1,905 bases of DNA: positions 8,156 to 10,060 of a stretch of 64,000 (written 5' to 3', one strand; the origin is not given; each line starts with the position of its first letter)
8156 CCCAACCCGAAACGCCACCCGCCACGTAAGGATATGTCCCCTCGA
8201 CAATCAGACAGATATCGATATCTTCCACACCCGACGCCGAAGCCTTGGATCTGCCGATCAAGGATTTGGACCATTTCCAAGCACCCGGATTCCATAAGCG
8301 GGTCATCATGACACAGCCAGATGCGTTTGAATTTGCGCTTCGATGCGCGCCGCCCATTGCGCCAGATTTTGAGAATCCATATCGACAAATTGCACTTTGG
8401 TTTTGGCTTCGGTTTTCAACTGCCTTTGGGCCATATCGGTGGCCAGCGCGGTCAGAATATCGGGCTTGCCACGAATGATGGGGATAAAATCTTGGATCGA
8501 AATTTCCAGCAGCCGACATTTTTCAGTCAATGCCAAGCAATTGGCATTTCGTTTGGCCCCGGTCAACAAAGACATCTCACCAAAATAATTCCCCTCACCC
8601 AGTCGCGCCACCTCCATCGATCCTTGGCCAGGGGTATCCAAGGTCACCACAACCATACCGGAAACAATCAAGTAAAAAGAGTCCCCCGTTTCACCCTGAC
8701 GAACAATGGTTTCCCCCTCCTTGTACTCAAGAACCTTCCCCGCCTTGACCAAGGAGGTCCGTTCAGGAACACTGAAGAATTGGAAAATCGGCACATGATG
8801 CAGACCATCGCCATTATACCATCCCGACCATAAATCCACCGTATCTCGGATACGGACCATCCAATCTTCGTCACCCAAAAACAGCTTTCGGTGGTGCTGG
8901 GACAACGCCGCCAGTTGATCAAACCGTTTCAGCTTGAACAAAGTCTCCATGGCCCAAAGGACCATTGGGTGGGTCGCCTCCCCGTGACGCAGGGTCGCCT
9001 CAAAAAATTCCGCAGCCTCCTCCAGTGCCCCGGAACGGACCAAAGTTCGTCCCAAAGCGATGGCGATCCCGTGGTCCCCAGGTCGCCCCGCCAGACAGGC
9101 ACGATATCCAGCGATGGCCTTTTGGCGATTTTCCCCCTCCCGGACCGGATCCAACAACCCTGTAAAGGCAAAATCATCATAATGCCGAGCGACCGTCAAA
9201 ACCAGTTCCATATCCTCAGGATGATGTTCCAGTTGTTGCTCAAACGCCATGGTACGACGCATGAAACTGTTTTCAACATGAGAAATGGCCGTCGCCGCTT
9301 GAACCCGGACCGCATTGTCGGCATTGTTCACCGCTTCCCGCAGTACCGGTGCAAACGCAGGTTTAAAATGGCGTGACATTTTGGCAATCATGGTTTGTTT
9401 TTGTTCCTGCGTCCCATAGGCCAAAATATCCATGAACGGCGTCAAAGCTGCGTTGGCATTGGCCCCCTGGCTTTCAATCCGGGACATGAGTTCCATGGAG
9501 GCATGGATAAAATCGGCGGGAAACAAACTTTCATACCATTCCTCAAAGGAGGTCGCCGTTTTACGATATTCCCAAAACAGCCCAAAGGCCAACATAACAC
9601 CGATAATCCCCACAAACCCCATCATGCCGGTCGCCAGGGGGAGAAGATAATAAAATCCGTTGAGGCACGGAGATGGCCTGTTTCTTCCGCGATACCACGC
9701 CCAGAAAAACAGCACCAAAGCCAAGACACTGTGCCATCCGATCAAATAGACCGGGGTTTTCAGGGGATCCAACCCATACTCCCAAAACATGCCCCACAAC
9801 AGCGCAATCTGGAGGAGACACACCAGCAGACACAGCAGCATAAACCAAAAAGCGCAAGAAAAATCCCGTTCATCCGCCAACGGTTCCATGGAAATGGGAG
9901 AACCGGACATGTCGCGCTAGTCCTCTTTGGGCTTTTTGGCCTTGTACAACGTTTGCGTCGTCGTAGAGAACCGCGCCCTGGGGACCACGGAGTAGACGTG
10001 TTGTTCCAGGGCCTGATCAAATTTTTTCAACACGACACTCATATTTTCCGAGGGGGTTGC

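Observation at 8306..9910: PelE fused to a cyclic-nucleotide-binding domain: a possible second nucleotide input into Pel synthesis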

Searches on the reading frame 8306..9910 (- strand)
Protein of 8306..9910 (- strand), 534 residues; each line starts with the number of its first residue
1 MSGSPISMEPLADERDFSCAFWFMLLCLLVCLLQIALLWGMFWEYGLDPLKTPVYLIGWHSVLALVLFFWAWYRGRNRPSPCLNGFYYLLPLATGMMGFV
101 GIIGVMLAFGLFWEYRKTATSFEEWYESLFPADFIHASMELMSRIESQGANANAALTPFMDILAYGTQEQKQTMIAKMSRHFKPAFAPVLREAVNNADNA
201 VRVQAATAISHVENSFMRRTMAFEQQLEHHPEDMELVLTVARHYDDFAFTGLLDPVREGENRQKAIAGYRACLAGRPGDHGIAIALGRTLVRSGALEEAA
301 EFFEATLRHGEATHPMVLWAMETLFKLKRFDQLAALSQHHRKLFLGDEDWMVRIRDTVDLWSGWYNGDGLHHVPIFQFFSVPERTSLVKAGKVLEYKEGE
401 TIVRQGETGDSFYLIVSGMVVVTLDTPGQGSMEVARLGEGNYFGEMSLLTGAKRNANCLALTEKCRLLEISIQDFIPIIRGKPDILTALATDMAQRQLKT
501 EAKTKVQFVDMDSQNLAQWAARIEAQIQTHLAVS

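Call 5: search_protein_families(library=pfam, proteins=[window:8306-9910:-], max_evalue=0.01)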
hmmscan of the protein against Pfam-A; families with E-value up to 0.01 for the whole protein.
window:8306-9910:- (534 aa): 2 families
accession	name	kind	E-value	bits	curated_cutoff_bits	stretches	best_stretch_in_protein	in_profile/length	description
PF00027.35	cNMP_binding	-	2.7e-21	75.8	27.5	1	394-479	2-86/89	Cyclic nucleotide-binding domain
PF14559.12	TPR_19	-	7.3e-05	23.5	25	1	263-308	8-53/68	Tetratricopeptide repeat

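Call 6: search_protein_families(library=ncbifam, proteins=[window:8306-9910:-], max_evalue=0.01)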
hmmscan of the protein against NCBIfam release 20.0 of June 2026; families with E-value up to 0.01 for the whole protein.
window:8306-9910:- (534 aa): 7 families
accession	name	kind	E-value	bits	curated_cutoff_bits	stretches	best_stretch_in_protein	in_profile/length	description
NF008732.0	PRK11753.1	equivalog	2.6e-18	66.3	266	1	387-511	19-144/214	cAMP-activated global transcriptional regulator CRP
NF041163.2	encap_f2b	equivalog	6.2e-09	35.5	400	1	386-504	90-208/450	family 2B encapsulin nanocompartment shell protein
TIGR03896.1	cyc_nuc_ocin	subfamily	6.8e-09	35.5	161.05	1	389-483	6-103/317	bacteriocin-type transport-associated protein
NF058543.1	ActPatMycb56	equivalog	4e-08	32.5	460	1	375-463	3-90/317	acetyltransferase Pat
TIGR03697.1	NtcA_cyano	equivalog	4.6e-05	23.3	244.95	1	399-513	1-117/193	global nitrogen regulator NtcA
TIGR00540.1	TPR_hemY_coli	hypoth_equivalog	0.0017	17.2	142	0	248-321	295-366/385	heme biosynthesis-associated TPR protein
NF010499.0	PRK13918.1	equivalog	0.0035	16.9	274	1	393-463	14-82/205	CRP/FNR family transcriptional regulator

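Call 7: find_homologous_proteins(query=window:8309-9910:-, max_evalue=0.001)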
Query window:8309-9910:- (534 aa): 70 proteins with E <= 0.001 among 8000 candidates.
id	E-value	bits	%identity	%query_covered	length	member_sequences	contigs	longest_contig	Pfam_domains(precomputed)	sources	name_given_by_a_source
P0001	0.0e+0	1169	96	100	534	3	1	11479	PF00027.36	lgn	-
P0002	0.0e+0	1091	89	100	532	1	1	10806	PF00027.36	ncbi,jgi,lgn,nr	ncbi:MAG: cyclic nucleotide-binding domain-containing protein [Nitrospirae bacterium]|nr:cyclic nucl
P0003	0.0e+0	1011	83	100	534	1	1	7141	PF00027.36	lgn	-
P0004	2.4e-229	780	65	98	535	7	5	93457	PF14559.13,PF13432.13,PF00027.36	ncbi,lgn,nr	ncbi:MAG: cyclic nucleotide-binding domain-containing protein [Magnetococcales bacterium]|nr:cyclic 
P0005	5.5e-224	763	63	100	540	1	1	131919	PF00027.36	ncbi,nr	ncbi:MAG: cyclic nucleotide-binding domain-containing protein [Magnetococcales bacterium]|nr:cyclic 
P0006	1.0e-192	659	55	100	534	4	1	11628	PF14559.13,PF00027.36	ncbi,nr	ncbi:MAG: cyclic nucleotide-binding domain-containing protein [Magnetococcales bacterium]|nr:cyclic 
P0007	2.0e-176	606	62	80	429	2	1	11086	PF00027.36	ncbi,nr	ncbi:MAG TPA: cyclic nucleotide-binding domain-containing protein [Magnetococcales bacterium]|nr:cyc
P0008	5.9e-80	287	41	68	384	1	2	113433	PF14559.13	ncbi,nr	ncbi:MAG: hypothetical protein HQL82_01230 [Magnetococcales bacterium]|nr:hypothetical protein [Magn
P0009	3.8e-70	255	40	65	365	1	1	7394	PF14559.13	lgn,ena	-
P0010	7.7e-62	228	41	58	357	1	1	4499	PF13432.13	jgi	jgi:polysaccharide biosynthesis protein PelE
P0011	5.7e-59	218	39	54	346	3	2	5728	PF14559.13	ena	-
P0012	7.6e-56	208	39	55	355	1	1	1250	-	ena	-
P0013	4.3e-54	202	40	51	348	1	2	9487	-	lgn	-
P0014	1.6e-52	197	37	58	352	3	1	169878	-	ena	-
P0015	6.7e-50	188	37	54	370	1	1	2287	-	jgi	jgi:hypothetical protein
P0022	1.1e-37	148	34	49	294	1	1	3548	-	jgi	jgi:polysaccharide biosynthesis protein PelE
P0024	1.8e-22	98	34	29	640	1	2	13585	PF00027.36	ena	-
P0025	8.9e-19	85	49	22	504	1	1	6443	PF00924.25,PF00027.36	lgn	-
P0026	4.4e-16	77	42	22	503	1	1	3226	PF00924.25,PF00027.36,PF21082.3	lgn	-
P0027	9.0e-15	72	37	26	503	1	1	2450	PF00924.25,PF00027.36,PF21082.3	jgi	jgi:small-conductance mechanosensitive channel/CRP-like cAMP-binding protein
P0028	1.2e-14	72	31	26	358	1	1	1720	PF00924.25,PF00027.36,PF21082.3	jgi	jgi:CRP-like cAMP-binding protein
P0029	1.6e-14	71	30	22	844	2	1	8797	PF14697.12,PF07992.21,PF12837.13,PF00070.34,PF13247.12,PF03486.21,PF13484.12,PF12838.13,PF13454.13,PF13434.13,PF00037.33,PF13738.13,PF25160.2,PF00027.36,PF13237.12,PF13187.12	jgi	-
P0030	3.0e-14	71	40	22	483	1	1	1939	PF00924.25,PF00027.36,PF21082.3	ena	-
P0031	4.5e-14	70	40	24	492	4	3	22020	PF00924.25,PF00027.36,PF21082.3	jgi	jgi:small-conductance mechanosensitive channel/CRP-like cAMP-binding protein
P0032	1.2e-13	69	39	20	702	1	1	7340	PF00027.36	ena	-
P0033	2.9e-13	67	39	22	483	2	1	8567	PF00924.25,PF00027.36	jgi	jgi:small-conductance mechanosensitive channel/CRP-like cAMP-binding protein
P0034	2.9e-13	67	46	19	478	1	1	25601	PF00924.25,PF00027.36,PF21082.3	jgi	jgi:small-conductance mechanosensitive channel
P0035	3.0e-13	67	31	24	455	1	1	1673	PF00027.36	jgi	jgi:putative peptide zinc metalloprotease protein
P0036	4.0e-13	67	33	18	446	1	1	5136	PF14559.13,PF00027.36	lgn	-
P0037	4.2e-13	67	33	30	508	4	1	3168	PF00924.25,PF00027.36,PF21082.3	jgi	-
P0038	1.2e-12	65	33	29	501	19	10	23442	PF00924.25,PF00027.36,PF21082.3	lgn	-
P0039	2.1e-12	64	40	21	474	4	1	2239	PF00924.25,PF00027.36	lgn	-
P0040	2.2e-12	64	29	25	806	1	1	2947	PF07714.24,PF00069.32,PF00027.36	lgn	-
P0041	3.0e-12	64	41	21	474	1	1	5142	PF00924.25,PF00027.36,PF21082.3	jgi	jgi:small-conductance mechanosensitive channel/CRP-like cAMP-binding protein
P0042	9.2e-12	62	33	25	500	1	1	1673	PF00924.25,PF00027.36,PF21082.3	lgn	-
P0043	1.0e-11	62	34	25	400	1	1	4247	PF00924.25,PF00027.36,PF21082.3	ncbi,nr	ncbi:MAG: mechanosensitive ion channel, partial [Thermoanaerobaculia bacterium]|nr:mechanosensitive 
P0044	2.2e-11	61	35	24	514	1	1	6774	PF00924.25,PF00027.36,PF21082.3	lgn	-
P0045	2.5e-11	61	35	24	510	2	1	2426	PF00924.25,PF00027.36,PF21082.3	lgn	-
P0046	4.5e-11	60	39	24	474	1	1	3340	PF00924.25,PF00027.36,PF21082.3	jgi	jgi:small-conductance mechanosensitive channel/CRP-like cAMP-binding protein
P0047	4.5e-11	60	36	24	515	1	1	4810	PF00924.25,PF00027.36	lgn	-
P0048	1.4e-10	58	40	22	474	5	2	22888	PF00924.25,PF00027.36,PF21082.3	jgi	jgi:small-conductance mechanosensitive channel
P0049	1.5e-10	58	34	23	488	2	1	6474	PF00924.25,PF00027.36,PF21082.3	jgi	jgi:small-conductance mechanosensitive channel/CRP-like cAMP-binding protein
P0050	5.8e-10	56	43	19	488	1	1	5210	PF00924.25,PF00027.36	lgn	-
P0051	1.1e-9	55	33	24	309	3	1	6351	PF00027.36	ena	-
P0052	1.8e-9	55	33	26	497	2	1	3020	PF00924.25,PF00027.36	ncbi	-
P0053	3.0e-9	54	37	23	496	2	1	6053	PF00924.25,PF00027.36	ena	-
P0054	4.5e-9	53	29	20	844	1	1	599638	PF07992.21,PF12837.13,PF13247.12,PF00037.33,PF13738.13,PF03486.21,PF12838.13,PF25160.2,PF00027.36,PF13237.12,PF13187.12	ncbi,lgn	ncbi:MAG: cyclic nucleotide-binding domain-containing protein [Pseudomonadales bacterium]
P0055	5.2e-9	53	40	21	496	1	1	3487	PF00924.25,PF00027.36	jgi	jgi:small-conductance mechanosensitive channel/CRP-like cAMP-binding protein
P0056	1.2e-8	52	32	31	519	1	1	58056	PF00924.25,PF00027.36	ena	-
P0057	1.6e-8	52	37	20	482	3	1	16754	PF00924.25,PF00027.36,PF21082.3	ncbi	-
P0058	1.2e-7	49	37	24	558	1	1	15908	PF07714.24,PF00069.32,PF03109.23,PF00027.36,PF01636.30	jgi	jgi:CRP-like cAMP-binding protein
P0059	2.0e-7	48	36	19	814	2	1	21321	PF00158.33,PF25601.2,PF00027.36,PF14532.13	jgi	jgi:transcriptional regulator with AAA-type ATPase domain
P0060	6.7e-7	46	34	24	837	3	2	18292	PF00999.27,PF00027.36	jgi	jgi:monovalent cation:H+ antiporter, CPA1 family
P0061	7.1e-7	46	40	19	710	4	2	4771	PF00005.34,PF00027.36,PF13304.13,PF00664.29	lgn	-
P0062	1.3e-6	45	33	24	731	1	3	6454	PF00027.36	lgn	-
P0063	1.6e-6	45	32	24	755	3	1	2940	PF00005.34,PF02463.26,PF00027.36,PF13304.13,PF00664.29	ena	-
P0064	1.8e-6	45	34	24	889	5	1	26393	PF25873.1,PF00939.26,PF03600.23,PF13176.13,PF00027.36,PF07719.24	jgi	jgi:anion transporter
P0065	4.4e-6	44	28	25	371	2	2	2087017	PF00520.38,PF00027.36,PF07885.23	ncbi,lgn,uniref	ncbi:cyclic nucleotide-gated ion channel [Bradyrhizobium sp. HKCCYLS2038]|uniref:cyclic nucleotide-g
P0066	1.3e-5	42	31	23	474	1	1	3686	PF00924.25,PF00027.36,PF21082.3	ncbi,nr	ncbi:MAG: mechanosensitive ion channel [Deltaproteobacteria bacterium]|nr:mechanosensitive ion chann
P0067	7.4e-5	40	30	26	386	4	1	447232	PF00520.38,PF00027.36,PF07885.23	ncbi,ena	-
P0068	2.1e-4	38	32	22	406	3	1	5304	PF13672.12,PF00027.36,PF00481.27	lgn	-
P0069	2.4e-4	38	36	16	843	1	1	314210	PF12801.13,PF00158.33,PF25601.2,PF00027.36,PF14532.13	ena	-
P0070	8.3e-4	36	31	24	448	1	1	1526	PF00027.36,PF07690.22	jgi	jgi:MFS family permease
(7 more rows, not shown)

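Call 15: find_encoding_contigs(protein=P0004, flank=10000, max_places=2)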
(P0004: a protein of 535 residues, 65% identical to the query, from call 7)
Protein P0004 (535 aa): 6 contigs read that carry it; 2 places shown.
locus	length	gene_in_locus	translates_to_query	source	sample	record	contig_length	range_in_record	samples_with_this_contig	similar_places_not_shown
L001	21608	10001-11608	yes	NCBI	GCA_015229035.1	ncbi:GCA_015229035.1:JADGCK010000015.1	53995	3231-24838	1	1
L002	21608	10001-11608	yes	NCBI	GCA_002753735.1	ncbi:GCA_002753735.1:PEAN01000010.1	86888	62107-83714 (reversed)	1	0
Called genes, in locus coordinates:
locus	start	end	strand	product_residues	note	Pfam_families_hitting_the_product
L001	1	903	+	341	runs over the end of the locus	PF21016:RlmN_N, PF04055:Radical_SAM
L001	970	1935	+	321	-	-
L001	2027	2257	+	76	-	-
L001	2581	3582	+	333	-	-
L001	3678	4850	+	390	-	PF13524:Glyco_trans_1_2 (faint), PF20706:GT4-conflict, PF00534:Glycos_transf_1, PF13692:Glyco_trans_1_4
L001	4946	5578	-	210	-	-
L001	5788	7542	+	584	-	-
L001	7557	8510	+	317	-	-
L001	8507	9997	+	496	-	PF13492:GAF_3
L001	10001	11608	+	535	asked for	PF13432:TPR_16 (weak), PF14559:TPR_19 (faint), PF00027:cNMP_binding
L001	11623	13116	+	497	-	PF11997:DUF3492, PF13439:Glyco_transf_4 (weak), PF20706:GT4-conflict (weak), PF00534:Glycos_transf_1, PF13692:Glyco_trans_1_4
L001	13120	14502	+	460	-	PF16933:PelG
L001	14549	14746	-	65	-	PF07927:HicA_toxin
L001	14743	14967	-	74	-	PF21748:UPF0150 (weak)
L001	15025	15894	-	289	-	-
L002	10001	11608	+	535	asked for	PF13432:TPR_16 (weak), PF14559:TPR_19 (faint), PF00027:cNMP_binding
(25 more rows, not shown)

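Call 16: find_encoding_contigs(protein=P0008, flank=8000, max_places=1)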
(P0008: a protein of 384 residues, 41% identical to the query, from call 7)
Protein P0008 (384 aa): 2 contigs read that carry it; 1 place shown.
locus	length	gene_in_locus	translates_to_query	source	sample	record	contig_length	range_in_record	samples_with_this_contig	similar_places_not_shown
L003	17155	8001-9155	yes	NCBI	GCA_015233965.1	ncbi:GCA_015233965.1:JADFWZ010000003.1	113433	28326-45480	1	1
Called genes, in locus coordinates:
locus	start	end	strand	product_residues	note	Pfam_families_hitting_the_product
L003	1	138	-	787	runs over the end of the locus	-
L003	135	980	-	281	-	PF03537:Glyco_hydro_114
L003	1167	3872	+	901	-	PF07719:TPR_2 (faint), PF12895:ANAPC3 (faint), PF13181:TPR_8 (faint), PF13424:TPR_12 (faint), PF13428:TPR_14 (faint), PF25058:ARM_TT21 (faint), PF13174:TPR_6 (faint), PF13176:TPR_7 (faint), +1 more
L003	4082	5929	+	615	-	-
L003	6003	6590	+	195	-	-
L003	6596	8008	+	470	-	PF13492:GAF_3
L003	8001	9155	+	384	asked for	PF14559:TPR_19 (faint)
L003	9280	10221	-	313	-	PF04321:RmlD_sub_bind, PF08659:KR (faint), PF01073:3Beta_HSD, PF01370:Epimerase, PF02719:Polysacc_synt_2, PF13460:NAD_binding_10 (weak), PF16363:GDP_Man_Dehyd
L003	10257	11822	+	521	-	PF11997:DUF3492, PF13439:Glyco_transf_4 (weak), PF20706:GT4-conflict, PF00534:Glycos_transf_1, PF13692:Glyco_trans_1_4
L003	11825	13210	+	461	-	PF16933:PelG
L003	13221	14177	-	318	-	PF00535:Glycos_transf_2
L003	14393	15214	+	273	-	PF00027:cNMP_binding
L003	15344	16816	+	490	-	PF08323:Glyco_transf_5, PF13439:Glyco_transf_4, PF13579:Glyco_trans_4_4 (weak), PF00534:Glycos_transf_1, PF13692:Glyco_trans_1_4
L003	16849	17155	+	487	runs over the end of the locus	PF03065:Glyco_hydro_57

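Call 17: find_encoding_contigs(protein=P0014, flank=8000, max_places=1)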
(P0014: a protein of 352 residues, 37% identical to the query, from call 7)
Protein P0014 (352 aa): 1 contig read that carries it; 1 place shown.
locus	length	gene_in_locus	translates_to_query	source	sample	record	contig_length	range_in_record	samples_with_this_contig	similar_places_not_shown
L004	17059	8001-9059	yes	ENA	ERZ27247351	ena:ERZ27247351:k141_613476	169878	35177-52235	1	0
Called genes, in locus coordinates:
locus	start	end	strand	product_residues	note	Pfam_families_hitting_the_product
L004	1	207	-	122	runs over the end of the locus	PF01740:STAS, PF13466:STAS_2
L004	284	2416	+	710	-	-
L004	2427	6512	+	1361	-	PF12895:ANAPC3 (faint), PF13432:TPR_16 (faint), PF13431:TPR_17 (faint), PF14559:TPR_19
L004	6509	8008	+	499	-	PF13492:GAF_3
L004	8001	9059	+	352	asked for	-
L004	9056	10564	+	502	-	PF11997:DUF3492, PF13439:Glyco_transf_4 (faint), PF13579:Glyco_trans_4_4 (faint), PF20706:GT4-conflict (weak), PF00534:Glycos_transf_1, PF13692:Glyco_trans_1_4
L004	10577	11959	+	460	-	PF16933:PelG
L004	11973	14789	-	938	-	-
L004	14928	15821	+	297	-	PF00491:Arginase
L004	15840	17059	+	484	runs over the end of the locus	PF00595:PDZ (weak), PF17820:PDZ_6, PF03572:Peptidase_S41, PF28547:CHD_PDZ-protease (faint)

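Call 18: find_encoding_contigs(protein=P0036, flank=8000, max_places=1)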
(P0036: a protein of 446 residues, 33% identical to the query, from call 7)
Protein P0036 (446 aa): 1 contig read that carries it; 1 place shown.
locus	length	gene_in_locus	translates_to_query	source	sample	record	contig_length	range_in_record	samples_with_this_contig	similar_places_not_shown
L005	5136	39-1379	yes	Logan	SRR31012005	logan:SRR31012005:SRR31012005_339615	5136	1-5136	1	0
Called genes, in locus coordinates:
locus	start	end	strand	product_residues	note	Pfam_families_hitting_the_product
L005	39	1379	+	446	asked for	PF14559:TPR_19 (faint), PF00027:cNMP_binding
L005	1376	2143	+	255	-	-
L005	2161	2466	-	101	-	-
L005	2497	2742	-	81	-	-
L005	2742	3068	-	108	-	-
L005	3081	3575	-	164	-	-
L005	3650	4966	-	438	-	PF01523:PmbA_TldD_1st, PF19290:PmbA_TldD_2nd, PF19289:PmbA_TldD_3rd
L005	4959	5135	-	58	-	?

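Call 28: find_encoding_contigs(protein=window:8309-9910:-, flank=2000, max_places=3)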
Protein window:8309-9910:- (534 aa): no gene with exactly this product is on record in the collection.

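Call 39: find_related_loci(query=A3, collection=genome_contigs, flank=6000)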
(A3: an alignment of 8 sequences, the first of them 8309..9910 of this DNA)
Query A3 (534 aa) in genome_contigs; peptide patterns used: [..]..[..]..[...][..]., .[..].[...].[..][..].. (x = any residue, [..] = any of these).
93 stretches matched a pattern; 44 encode a relative of the query (tblastn E <= 1e-3); 44 distinct loci.
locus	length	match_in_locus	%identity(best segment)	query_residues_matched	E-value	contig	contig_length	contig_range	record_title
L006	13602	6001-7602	62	1-534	0e+0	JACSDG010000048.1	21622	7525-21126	MAG: Magnetococcales bacterium isolate C5_bin.1 scaffold_70, whole genome shotgun sequence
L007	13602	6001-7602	65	7-532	0e+0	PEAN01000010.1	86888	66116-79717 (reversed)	MAG: Magnetococcales bacterium DCbin4 scaffold31, whole genome shotgun sequence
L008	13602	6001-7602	55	1-534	0e+0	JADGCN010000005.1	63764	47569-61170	MAG: Magnetococcales bacterium isolate nWRX3bin12 nWRX3_bin12_NODE_5_length_63764_cov_14.147153, whole genome shotgun se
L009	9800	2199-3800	54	1-534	0e+0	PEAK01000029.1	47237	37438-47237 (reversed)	MAG: Magnetococcales bacterium isolate HA3dbin1 scaffold33, whole genome shotgun sequence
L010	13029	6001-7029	42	19-363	7e-82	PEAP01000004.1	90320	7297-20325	MAG: Magnetococcales bacterium DC0425bin3 scaffold16, whole genome shotgun sequence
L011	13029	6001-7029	36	18-363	2e-71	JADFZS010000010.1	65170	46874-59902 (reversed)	MAG: Magnetococcales bacterium isolate nJSWbin1 nJSW_bin1_NODE_10_length_65170_cov_5.418063, whole genome shotgun sequen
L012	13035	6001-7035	36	15-361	3e-64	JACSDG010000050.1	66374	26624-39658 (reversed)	MAG: Magnetococcales bacterium isolate C5_bin.1 scaffold_72, whole genome shotgun sequence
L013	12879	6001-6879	41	78-368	1e-63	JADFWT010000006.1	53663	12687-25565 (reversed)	MAG: Magnetococcales bacterium isolate nCLbin10 nCL_bin10_NODE_6_length_53663_cov_3.739354, whole genome shotgun sequenc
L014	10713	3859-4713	41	60-347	1e-62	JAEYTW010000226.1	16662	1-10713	MAG: Proteobacteria bacterium isolate OH_CBlB_147 k127_2811074, whole genome shotgun sequence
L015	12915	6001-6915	38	57-361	5e-61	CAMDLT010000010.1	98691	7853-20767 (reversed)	MAG: Asaia bogorensis isolate TE-08apr19-29 genome assembly, contig: TE-08apr19-C91, whole genome shotgun sequence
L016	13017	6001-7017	37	19-363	7e-60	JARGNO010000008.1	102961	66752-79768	MAG: Minwuia sp. isolate bin_bo_oilr1.009 NODE_221_length_102961_cov_6.162624, whole genome shotgun sequence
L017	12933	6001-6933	39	53-363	1e-59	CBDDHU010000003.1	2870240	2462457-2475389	MAG: Minwuia sp. isolate e733e273-b673-41f5-bb2c-ec37d230e7dd genome assembly, contig: contig_3, whole genome shotgun se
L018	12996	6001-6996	37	26-363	2e-59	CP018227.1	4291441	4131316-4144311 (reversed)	Kordiimonadales bacterium IMCC3096 chromosome, complete genome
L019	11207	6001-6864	40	78-363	3e-59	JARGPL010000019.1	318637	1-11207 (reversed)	MAG: Minwuia sp. isolate bin_ti_oxhcr1.005 k141_145383, whole genome shotgun sequence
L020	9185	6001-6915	37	57-362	2e-58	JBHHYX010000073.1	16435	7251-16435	MAG: Acidobacteriota bacterium isolate Maj_2_bin.26 NODE_1820_length_16435_cov_8.186996, whole genome shotgun sequence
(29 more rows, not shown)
